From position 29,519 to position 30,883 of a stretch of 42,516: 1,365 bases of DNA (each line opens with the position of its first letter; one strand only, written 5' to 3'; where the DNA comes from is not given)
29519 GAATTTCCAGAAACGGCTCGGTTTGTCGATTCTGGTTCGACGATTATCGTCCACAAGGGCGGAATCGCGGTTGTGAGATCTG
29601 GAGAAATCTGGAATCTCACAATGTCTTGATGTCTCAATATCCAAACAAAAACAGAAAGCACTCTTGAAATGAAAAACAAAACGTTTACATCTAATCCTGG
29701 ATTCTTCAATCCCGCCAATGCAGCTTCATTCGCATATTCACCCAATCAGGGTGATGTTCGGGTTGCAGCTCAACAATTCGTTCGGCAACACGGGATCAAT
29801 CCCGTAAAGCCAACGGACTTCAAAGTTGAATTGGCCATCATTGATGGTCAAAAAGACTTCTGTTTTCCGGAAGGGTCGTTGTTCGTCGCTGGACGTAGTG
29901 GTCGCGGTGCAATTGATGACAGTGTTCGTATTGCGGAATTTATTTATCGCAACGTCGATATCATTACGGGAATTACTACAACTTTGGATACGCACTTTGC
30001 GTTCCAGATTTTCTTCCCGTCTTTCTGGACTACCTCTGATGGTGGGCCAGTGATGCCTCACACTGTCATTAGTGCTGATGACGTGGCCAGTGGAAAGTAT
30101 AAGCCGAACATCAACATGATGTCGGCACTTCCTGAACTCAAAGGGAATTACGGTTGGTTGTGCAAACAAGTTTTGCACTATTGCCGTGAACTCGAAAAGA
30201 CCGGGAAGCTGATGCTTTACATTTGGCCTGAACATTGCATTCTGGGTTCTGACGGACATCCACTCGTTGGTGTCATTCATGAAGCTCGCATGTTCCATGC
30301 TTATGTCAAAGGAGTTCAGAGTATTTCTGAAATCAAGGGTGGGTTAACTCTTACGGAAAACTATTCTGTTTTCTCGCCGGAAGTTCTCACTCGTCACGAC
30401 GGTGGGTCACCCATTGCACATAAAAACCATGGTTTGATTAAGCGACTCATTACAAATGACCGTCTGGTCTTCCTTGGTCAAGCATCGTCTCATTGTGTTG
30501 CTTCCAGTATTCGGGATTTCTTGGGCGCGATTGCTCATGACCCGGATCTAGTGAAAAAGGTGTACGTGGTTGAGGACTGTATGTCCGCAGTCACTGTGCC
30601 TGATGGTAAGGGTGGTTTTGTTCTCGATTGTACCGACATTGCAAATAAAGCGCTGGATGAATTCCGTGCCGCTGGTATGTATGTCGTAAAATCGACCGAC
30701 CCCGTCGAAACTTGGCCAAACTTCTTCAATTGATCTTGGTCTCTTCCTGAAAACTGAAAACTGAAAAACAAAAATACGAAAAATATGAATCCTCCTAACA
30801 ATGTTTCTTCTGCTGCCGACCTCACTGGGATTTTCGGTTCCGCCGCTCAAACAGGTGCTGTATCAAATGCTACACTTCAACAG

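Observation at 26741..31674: TerY-P/yegIKL-type triad (PP2C, atypical kinase, vWA) with an inserted nicotinamidase-like gene, apparently controlled by the NAD-salvage operator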

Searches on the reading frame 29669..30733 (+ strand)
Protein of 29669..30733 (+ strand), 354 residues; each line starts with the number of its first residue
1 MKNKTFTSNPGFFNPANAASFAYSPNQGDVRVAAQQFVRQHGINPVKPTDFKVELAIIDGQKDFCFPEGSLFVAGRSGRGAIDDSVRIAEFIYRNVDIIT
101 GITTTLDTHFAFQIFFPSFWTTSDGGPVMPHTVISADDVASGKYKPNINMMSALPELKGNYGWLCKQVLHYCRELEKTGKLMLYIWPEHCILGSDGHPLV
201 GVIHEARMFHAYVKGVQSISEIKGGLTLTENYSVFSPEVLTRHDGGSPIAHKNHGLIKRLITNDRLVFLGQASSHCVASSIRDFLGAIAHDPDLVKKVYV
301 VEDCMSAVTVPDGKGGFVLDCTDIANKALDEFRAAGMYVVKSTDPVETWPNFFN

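Call 4: search_protein_families(library=pfam, proteins=[window:29669-30733:+], max_evalue=0.01)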
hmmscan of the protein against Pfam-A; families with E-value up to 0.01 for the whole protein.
window:29669-30733:+ (354 aa): 1 family
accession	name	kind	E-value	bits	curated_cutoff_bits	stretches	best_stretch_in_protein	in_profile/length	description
PF00857.26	Isochorismatase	-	0.0019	18.8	27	0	264-310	114-153/175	Isochorismatase domain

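Call 5: search_protein_families(library=ncbifam, proteins=[window:29669-30733:+], max_evalue=0.01)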
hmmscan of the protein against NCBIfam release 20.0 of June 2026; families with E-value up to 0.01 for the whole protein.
window:29669-30733:+ (354 aa): 1 family
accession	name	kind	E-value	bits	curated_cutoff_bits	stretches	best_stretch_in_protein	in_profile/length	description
NF008623.0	PRK11609.1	equivalog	0.0021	17.9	174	0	183-218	80-115/213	bifunctional nicotinamidase/pyrazinamidase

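Call 6: search_protein_families(library=padloc, proteins=[window:29669-30733:+], max_evalue=0.01)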
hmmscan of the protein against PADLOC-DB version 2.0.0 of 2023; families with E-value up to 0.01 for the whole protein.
window:29669-30733:+ (354 aa): 0 families

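Call 8: search_solved_structures(query=window:29669-30733:+, max_evalue=10, show_alignments=3)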
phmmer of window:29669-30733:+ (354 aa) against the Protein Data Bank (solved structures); distinct sequences matched with E-value up to 10: 2.
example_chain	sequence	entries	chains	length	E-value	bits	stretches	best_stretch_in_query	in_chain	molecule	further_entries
3r2j_A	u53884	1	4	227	0.26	13.4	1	186-218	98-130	Alpha/beta-hydrolase-like protein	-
4ham_A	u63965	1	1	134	0.71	12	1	279-326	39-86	Lmo2241 protein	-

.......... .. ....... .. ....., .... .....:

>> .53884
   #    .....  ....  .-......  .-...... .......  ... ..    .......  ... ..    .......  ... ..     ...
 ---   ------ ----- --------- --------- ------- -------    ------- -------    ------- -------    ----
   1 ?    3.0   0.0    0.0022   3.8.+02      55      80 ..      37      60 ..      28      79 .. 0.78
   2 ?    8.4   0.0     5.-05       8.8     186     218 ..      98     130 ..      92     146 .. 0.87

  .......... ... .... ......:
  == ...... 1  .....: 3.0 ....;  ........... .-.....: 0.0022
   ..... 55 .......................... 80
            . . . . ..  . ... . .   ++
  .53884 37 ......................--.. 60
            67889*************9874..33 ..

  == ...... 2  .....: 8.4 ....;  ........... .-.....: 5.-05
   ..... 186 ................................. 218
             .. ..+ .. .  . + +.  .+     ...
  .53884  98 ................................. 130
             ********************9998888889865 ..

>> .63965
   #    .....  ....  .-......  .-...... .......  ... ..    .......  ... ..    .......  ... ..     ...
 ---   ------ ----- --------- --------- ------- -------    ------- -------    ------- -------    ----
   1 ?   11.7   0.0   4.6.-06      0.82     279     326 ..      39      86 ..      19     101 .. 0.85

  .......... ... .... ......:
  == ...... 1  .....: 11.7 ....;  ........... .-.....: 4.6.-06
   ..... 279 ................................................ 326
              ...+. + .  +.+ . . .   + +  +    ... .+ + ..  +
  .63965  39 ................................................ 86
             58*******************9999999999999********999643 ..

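Call 12: find_homologous_proteins(query=window:29669-30733:+, max_evalue=0.001)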
Query window:29669-30733:+ (354 aa): 2981 proteins with E <= 0.001 among 5303 candidates; the best 120 are listed.
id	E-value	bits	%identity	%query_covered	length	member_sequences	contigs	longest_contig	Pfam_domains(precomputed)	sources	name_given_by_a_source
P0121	3.3e-244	827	100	100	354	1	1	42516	-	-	-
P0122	4.2e-196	669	82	94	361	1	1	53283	-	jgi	-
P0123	4.4e-192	656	80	94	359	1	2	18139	-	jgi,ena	jgi:nicotinamidase-related amidase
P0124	1.0e-184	632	76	100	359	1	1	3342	-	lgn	-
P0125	6.6e-176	603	73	99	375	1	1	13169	-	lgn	-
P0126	1.0e-150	520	65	100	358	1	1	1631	-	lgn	-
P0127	5.0e-144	498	64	97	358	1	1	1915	-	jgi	jgi:nicotinamidase-related amidase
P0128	1.2e-140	487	64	97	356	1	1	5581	-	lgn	-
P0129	6.4e-140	484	61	98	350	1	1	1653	-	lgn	-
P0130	1.2e-132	460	61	96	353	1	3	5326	-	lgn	-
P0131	9.5e-132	457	58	99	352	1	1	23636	-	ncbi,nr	ncbi:MAG: nicotinamidase [Elusimicrobia bacterium]|nr:nicotinamidase [Elusimicrobiota bacterium]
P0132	3.0e-131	456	58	99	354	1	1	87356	-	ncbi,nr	ncbi:MAG: nicotinamidase [Elusimicrobia bacterium]|nr:nicotinamidase [Elusimicrobiota bacterium]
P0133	2.6e-130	453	59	99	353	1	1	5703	PF00857.27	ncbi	-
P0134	6.9e-130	451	59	99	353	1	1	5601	PF00857.27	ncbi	-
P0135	1.5e-129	450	59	99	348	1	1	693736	-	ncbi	ncbi:MAG: nicotinamidase [Minicystis sp.]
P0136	7.9e-129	448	58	96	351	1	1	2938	PF00857.27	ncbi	ncbi:MAG: nicotinamidase [Myxococcales bacterium]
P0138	1.8e-128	447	58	97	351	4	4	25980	PF00857.27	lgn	-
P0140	2.3e-128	446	57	97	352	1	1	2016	PF00857.27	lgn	-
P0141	3.4e-128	446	58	97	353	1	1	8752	PF00857.27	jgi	jgi:nicotinamidase-related amidase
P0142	4.1e-128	445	58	96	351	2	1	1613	PF00857.27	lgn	-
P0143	4.2e-128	445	58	97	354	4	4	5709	PF00857.27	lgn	-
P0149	9.7e-128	444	57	99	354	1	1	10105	PF00857.27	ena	-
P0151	1.0e-127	444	59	96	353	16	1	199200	PF00857.27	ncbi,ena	-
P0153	1.2e-127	444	57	99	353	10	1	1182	PF00857.27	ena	-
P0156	2.1e-127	443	58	96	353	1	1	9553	PF00857.27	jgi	jgi:nicotinamidase-related amidase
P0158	2.8e-127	443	59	96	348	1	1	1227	PF00857.27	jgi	-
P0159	2.9e-127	443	57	99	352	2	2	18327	PF00857.27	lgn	-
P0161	3.8e-127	442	58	99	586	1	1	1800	-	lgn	-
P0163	4.8e-127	442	59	96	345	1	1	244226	PF00857.27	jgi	jgi:nicotinamidase-related amidase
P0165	7.1e-127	441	57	99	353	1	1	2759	PF00857.27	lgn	-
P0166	7.7e-127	441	58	96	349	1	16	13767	PF00857.27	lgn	-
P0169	9.5e-127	441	60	96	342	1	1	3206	PF00857.27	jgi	jgi:nicotinamidase-related amidase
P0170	9.9e-127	441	60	96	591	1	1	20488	-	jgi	jgi:nicotinamidase-related amidase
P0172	1.0e-126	441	57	99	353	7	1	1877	PF00857.27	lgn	-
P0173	1.1e-126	441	56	99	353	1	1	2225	PF00857.27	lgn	-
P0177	1.3e-126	440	58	97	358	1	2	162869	PF00857.27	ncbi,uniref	ncbi:nicotinamidase [Haliangium sp.]|uniref:nicotinamidase n=1 Tax=Haliangium sp. TaxID=2663208 RepI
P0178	2.1e-126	440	58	95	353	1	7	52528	PF00857.27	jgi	jgi:nicotinamidase-related amidase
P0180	2.4e-126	440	58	96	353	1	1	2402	PF00857.27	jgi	-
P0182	2.6e-126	439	58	97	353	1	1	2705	PF00857.27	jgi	jgi:nicotinamidase-related amidase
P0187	3.3e-126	439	57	97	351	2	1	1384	PF00857.27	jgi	jgi:nicotinamidase-related amidase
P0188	3.5e-126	439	57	97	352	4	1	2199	PF00857.27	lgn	-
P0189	4.5e-126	439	58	97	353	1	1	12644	PF00857.27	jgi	jgi:nicotinamidase-related amidase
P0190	4.6e-126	439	56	99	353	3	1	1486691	PF00857.27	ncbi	-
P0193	5.0e-126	439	56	99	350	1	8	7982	PF00857.27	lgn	-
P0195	6.7e-126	438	56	97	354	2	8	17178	PF00857.27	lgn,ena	-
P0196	6.8e-126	438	59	96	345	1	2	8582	PF00857.27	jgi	jgi:nicotinamidase-related amidase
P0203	1.1e-125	437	60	94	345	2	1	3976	PF00857.27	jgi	jgi:nicotinamidase-related amidase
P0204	1.1e-125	437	56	99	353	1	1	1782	PF00857.27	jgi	jgi:nicotinamidase-related amidase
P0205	1.1e-125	437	59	96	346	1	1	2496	PF00857.27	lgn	-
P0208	1.3e-125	437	57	99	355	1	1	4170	PF00857.27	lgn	-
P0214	2.0e-125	437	58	96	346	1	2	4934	PF00857.27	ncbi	-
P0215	2.8e-125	436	57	99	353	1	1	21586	PF00857.27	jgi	jgi:nicotinamidase-related amidase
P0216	2.8e-125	436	57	97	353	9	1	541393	PF00857.27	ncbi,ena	-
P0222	3.9e-125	436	58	97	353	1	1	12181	PF00857.27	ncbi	-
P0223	4.5e-125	435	58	97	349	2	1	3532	PF00857.27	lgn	-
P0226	5.3e-125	435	58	95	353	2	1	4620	PF00857.27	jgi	jgi:nicotinamidase-related amidase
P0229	6.4e-125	435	58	96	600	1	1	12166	-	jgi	-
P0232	7.2e-125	435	57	99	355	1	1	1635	PF00857.27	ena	-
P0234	7.7e-125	435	57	97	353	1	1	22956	PF00857.27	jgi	jgi:nicotinamidase-related amidase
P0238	9.1e-125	434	56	97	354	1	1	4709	PF00857.27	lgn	-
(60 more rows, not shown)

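Call 25: search_protein_families(library=pfam, proteins=[P0170, P0229, P0161], max_evalue=0.01)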
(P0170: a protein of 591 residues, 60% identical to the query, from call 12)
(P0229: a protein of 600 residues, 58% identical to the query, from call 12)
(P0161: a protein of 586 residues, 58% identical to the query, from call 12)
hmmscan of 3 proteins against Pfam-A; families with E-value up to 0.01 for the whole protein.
P0170 (591 aa): 0 families

P0229 (600 aa): 0 families

P0161 (586 aa): 0 families

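Call 26: find_encoding_contigs(protein=P0135, flank=7000, max_places=2)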
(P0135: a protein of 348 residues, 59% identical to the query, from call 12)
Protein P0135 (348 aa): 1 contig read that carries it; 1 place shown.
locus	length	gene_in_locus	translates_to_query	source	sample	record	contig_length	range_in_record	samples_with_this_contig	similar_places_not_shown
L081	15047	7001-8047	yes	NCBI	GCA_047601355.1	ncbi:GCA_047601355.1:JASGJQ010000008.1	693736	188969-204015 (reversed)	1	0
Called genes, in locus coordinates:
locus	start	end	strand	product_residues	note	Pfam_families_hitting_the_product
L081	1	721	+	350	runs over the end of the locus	-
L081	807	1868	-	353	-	-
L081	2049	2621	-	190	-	-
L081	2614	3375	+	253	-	-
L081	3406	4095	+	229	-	PF00293:NUDIX, PF19368:WHD_AraR, PF21906:WHD_NrtR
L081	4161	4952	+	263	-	PF13672:PP2C_2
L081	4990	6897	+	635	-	-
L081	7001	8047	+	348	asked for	-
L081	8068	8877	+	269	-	-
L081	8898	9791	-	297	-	-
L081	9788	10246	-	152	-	-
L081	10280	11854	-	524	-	PF00732:GMC_oxred_N, PF00890:FAD_binding_2 (faint)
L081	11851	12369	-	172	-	-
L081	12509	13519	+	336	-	PF08240:ADH_N, PF00107:ADH_zinc_N, PF13602:ADH_zinc_N_2 (weak)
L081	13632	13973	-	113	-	-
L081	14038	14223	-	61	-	-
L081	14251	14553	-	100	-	-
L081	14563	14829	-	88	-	-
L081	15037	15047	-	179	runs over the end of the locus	-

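Call 27: find_encoding_contigs(protein=P0132, flank=7000, max_places=2)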
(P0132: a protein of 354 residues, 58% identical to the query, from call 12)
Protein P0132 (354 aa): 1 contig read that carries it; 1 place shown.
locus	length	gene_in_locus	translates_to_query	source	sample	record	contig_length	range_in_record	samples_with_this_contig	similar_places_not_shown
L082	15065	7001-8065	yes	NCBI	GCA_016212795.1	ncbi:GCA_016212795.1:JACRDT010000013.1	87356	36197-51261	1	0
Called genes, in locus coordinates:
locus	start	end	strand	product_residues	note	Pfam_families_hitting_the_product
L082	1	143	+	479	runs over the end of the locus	PF02310:B12-binding, PF04055:Radical_SAM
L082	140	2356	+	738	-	-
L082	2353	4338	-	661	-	PF14237:GYF_2 (weak)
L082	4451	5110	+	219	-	PF13672:PP2C_2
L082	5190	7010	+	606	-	-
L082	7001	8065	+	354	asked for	-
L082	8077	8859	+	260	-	-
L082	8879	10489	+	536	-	PF02749:QRPTase_N (faint), PF17767:NAPRTase_N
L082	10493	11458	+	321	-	PF01145:Band_7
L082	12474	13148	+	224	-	PF00293:NUDIX, PF19368:WHD_AraR, PF21906:WHD_NrtR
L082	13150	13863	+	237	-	-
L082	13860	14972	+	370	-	-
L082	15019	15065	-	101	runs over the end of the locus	-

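Call 28: find_encoding_contigs(protein=P0190, flank=7000, max_places=2)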
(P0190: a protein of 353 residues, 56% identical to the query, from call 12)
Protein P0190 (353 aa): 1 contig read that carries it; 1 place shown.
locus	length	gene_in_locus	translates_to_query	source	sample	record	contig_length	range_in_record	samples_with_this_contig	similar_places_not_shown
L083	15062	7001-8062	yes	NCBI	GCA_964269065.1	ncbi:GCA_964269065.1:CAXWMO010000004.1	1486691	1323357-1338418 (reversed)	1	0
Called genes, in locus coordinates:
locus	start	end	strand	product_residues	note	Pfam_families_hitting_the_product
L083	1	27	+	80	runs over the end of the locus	PF01176:eIF-1a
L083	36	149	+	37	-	PF00444:Ribosomal_L36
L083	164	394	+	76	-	PF00416:Ribosomal_S13 (faint)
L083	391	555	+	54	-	PF00416:Ribosomal_S13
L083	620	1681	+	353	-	PF00411:Ribosomal_S11, PF15891:Nuc_deoxyri_tr2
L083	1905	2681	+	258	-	PF00293:NUDIX, PF19368:WHD_AraR, PF21906:WHD_NrtR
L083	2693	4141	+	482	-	-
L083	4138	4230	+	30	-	-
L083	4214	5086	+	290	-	PF13672:PP2C_2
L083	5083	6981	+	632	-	-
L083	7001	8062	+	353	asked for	PF00857:Isochorismatase (faint)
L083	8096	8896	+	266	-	-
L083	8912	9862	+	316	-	PF06626:DUF1152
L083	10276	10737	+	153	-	PF00430:ATP-synt_B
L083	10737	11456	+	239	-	PF00430:ATP-synt_B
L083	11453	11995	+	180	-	PF00213:OSCP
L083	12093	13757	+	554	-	PF02874:ATP-synt_ab_N, PF00006:ATP-synt_ab, PF00306:ATP-synt_ab_C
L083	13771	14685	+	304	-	PF00231:ATP-synt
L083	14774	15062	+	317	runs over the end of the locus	-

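Call 34: search_solved_structures(query=A3, max_evalue=1, show_alignments=3)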
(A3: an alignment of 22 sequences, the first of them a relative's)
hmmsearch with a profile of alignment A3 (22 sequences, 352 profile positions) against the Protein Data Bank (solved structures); distinct sequences matched with E-value up to 1: 5.
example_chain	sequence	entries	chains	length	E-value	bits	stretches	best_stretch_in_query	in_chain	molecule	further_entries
3r2j_A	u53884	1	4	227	0.00061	22.2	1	184-215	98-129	Alpha/beta-hydrolase-like protein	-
3pl1_A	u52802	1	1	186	0.0061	18.9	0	55-84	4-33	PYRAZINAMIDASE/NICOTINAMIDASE PNCA (PZase)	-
3irv_A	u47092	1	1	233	0.033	16.5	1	53-75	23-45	CYSTEINE HYDROLASE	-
29iv_A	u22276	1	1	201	0.32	13.3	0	182-234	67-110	nicotinamidase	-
2h0r_A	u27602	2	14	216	0.65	12.3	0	55-74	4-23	Nicotinamidase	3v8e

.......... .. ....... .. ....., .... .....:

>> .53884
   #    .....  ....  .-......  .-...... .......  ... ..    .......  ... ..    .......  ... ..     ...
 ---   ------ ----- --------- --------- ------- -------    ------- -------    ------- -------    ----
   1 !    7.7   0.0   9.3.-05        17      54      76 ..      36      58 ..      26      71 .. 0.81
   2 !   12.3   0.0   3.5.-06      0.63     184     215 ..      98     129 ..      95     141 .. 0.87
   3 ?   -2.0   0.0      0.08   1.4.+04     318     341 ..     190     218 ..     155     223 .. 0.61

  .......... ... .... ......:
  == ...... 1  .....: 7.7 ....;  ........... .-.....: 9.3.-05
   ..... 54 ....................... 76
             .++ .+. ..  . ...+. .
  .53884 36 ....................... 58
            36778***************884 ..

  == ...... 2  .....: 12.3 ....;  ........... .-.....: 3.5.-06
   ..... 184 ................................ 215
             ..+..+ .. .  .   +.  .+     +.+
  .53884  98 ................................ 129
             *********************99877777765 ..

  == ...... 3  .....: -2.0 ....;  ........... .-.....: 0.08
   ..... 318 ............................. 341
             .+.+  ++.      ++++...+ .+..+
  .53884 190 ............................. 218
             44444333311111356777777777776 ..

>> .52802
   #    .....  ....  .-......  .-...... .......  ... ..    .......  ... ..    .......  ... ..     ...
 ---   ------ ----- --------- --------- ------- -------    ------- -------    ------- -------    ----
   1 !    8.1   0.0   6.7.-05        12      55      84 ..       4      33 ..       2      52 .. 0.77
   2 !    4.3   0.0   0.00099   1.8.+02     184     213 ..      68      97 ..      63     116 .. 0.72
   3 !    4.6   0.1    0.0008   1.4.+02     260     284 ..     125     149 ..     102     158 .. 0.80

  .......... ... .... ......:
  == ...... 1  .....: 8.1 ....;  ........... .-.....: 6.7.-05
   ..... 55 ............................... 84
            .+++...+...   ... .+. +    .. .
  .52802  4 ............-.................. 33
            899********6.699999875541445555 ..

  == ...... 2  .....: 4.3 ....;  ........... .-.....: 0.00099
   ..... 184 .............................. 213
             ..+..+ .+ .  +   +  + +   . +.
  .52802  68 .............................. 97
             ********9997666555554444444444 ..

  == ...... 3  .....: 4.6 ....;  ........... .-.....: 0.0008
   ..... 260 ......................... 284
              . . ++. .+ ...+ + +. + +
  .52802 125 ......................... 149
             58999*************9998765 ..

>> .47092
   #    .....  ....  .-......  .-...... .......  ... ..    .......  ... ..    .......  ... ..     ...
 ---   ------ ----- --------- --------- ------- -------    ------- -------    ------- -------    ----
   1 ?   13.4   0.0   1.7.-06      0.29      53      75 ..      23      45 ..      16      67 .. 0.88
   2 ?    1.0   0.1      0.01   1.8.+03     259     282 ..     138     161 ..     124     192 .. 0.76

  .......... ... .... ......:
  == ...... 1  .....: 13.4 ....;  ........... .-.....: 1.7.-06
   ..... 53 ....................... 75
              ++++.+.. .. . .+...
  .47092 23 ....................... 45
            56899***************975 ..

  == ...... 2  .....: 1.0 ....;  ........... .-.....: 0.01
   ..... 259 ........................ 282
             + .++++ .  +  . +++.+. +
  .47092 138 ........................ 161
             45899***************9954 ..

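Call 63: search_protein_families(library=pfam, proteins=[L083:2693-4141:+, L082:13150-13863:+, L082:13860-14972:+, L081:2614-3375:+], max_evalue=0.001)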
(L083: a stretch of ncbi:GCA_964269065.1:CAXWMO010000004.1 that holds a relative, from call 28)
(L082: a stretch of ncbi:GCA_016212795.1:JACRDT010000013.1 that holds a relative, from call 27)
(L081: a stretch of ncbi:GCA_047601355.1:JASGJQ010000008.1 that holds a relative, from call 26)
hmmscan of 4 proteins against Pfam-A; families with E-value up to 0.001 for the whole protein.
L083:2693-4141:+ (482 aa): 0 families

L082:13150-13863:+ (237 aa): 0 families

L082:13860-14972:+ (370 aa): 0 families

L081:2614-3375:+ (253 aa): 0 families

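Call 65: search_dna_similar(query=window:29669-30733:+, collection=phages, mode=protein, max_rows=10)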
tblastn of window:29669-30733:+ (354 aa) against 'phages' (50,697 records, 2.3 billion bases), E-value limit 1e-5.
Records with a match: 4; places in all: 4; records where one place covers at least 80% of the query: 3.
Best place of each record, by identity: <60% 4.
By first word of the organism name: uncultured 3; Bacteriophage 1.
By host as written in the record: - 4.
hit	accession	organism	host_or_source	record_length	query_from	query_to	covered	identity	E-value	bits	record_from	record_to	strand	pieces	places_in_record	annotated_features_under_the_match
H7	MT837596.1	Bacteriophage sp.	human fecal samples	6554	43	346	86%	31.1%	4e-34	139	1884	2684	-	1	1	record has no annotation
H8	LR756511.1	uncultured phage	metagenomic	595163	52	344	83%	31.6%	5e-28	120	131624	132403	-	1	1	record has no annotation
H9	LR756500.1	uncultured phage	metagenomic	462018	52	344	83%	30.2%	9e-25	111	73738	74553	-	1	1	record has no annotation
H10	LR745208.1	uncultured phage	metagenomic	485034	51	309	73%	34.1%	2e-28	122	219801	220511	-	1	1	record has no annotation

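Call 83: find_related_loci(query=A3, collection=viral_contigs, flank=7000)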
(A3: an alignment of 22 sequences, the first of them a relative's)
Query A3 (354 aa) in viral_contigs; peptide patterns used: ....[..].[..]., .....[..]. (x = any residue, [..] = any of these).
44 stretches matched a pattern; 4 encode a relative of the query (tblastn E <= 1e-3); 4 distinct loci.
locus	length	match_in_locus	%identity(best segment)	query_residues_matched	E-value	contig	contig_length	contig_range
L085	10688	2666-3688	56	10-352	6e-125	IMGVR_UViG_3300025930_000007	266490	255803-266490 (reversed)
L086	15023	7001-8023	56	10-352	6e-125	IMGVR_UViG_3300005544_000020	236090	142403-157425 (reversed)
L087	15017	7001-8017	54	9-349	1e-122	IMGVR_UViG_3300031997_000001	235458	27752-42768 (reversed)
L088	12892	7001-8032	57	7-352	1e-130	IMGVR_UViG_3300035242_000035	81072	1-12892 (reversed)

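Call 87: search_protein_families(library=pfam, proteins=[L086:29-688:+, L086:1272-2126:+, L086:3475-4194:+, L086:6457-6882:+, L086:8035-8565:+, L086:11535-12836:+, L086:13972-14904:-, L087:962-2929:-, L087:9672-11318:+, L087:11691-12422:+], max_evalue=0.001)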
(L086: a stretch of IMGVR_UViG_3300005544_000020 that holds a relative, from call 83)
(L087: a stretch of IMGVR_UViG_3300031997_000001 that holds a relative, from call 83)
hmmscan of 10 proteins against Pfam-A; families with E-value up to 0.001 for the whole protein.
L086:29-688:+ (219 aa): 0 families

L086:1272-2126:+ (284 aa): 0 families

L086:3475-4194:+ (239 aa): 0 families

L086:6457-6882:+ (141 aa): 1 family
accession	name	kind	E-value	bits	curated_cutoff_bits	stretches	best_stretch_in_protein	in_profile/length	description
PF07963.17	N_methyl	-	0.00077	19.4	21.2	0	1-25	1-25/27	Prokaryotic N-terminal methylation motif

L086:8035-8565:+ (176 aa): 0 families

L086:11535-12836:+ (433 aa): 0 families

L086:13972-14904:- (310 aa): 0 families

L087:962-2929:- (655 aa): 1 family
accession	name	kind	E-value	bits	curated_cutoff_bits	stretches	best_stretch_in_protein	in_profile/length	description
PF02736.25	Myosin_N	-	0.00062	20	27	0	411-428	28-45/45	Myosin N-terminal SH3-like domain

L087:9672-11318:+ (548 aa): 3 families
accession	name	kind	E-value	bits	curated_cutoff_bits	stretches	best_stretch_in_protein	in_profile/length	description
PF00092.34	VWA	-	2.6e-08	34.7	23.8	0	62-145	5-90/174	von Willebrand factor type A domain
PF13768.12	VWA_3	-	2.3e-05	24.9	27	1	187-242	101-153/155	von Willebrand factor type A domain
PF13519.12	VWA_2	-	2.8e-05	25.1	27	1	63-149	5-91/107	von Willebrand factor type A domain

L087:11691-12422:+ (243 aa): 0 families
